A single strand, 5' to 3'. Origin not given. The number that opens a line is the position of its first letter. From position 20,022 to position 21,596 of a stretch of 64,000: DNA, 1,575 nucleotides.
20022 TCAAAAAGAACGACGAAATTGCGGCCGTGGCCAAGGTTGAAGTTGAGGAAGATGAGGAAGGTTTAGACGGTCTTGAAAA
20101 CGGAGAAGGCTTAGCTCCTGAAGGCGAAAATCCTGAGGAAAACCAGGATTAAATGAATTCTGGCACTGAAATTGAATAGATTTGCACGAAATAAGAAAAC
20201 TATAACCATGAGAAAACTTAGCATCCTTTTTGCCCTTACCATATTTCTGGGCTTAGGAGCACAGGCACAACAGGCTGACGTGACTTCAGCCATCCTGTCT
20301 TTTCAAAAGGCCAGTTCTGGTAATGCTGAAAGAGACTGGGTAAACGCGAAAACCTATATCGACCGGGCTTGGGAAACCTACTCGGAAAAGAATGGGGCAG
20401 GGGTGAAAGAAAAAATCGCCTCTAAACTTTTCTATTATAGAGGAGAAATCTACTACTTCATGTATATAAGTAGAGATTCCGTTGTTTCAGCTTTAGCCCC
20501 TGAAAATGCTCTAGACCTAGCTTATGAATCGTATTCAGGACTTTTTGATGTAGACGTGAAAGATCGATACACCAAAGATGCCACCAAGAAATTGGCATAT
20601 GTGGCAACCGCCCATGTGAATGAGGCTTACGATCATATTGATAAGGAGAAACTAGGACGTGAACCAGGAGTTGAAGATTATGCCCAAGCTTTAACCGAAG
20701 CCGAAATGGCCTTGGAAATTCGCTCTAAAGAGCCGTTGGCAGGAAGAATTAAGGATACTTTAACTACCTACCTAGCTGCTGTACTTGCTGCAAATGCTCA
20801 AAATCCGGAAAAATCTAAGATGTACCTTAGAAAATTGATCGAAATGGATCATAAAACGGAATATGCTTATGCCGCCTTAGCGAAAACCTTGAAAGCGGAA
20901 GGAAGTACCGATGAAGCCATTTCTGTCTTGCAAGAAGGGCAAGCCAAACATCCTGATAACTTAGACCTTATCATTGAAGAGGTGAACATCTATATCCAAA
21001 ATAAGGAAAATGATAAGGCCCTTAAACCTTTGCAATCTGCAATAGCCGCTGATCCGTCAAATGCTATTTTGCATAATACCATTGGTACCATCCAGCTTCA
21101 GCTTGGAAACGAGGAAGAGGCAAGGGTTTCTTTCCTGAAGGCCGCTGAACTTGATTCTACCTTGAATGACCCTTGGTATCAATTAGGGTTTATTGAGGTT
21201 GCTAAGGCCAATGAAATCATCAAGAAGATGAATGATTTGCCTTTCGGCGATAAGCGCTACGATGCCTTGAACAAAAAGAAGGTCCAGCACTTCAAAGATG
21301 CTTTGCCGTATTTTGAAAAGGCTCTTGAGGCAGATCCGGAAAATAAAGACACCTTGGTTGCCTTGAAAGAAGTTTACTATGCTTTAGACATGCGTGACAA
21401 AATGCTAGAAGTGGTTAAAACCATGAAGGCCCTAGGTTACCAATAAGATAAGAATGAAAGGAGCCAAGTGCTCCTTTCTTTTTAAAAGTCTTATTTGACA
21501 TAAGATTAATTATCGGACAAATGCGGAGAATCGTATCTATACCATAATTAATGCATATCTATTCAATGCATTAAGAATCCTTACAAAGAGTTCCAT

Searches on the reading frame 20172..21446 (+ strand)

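Call 58: search_protein_families(library=pfam, proteins=[window:20172-21446:+], max_evalue=0.001)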
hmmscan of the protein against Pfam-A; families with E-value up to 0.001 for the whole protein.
window:20172-21446:+ (424 aa): 13 families
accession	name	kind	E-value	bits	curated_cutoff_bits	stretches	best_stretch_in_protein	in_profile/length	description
PF14559.12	TPR_19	-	2e-15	57.3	25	2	242-285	3-46/68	Tetratricopeptide repeat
PF13428.12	TPR_14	-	5.1e-13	48.7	23.5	1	232-267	3-38/44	Tetratricopeptide repeat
PF13181.12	TPR_8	-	1.8e-10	40.6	25.7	0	301-329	4-32/34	Tetratricopeptide repeat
PF07719.23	TPR_2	-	2.4e-09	37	27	0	299-329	2-32/34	Tetratricopeptide repeat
PF13431.12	TPR_17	-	7.7e-09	35.6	24.4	0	288-318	3-33/34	Tetratricopeptide repeat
PF13432.12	TPR_16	-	1.8e-08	35.1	32.7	1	271-327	4-60/65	Tetratricopeptide repeat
PF00515.34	TPR_1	-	3.6e-08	33.3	27.8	0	373-391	16-34/34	Tetratricopeptide repeat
PF13414.12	TPR_11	-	3.7e-08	33.4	26.8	1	272-312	2-42/42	TPR repeat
PF13176.12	TPR_7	-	9.4e-06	25.8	27.9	0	232-262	1-33/36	Tetratricopeptide repeat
PF13424.12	TPR_12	-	1.2e-05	25.8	30.1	0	196-255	2-70/77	Tetratricopeptide repeat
PF13429.12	TPR_15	-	2.2e-05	24.5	26.2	1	199-347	113-261/280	Tetratricopeptide repeat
PF12895.13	ANAPC3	-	7.4e-05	23.4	27.2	0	372-405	3-36/82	Anaphase-promoting complex, cyclosome, subunit 3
PF13371.12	TPR_9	-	0.00036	20.9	35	0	272-322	3-53/73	Tetratricopeptide repeat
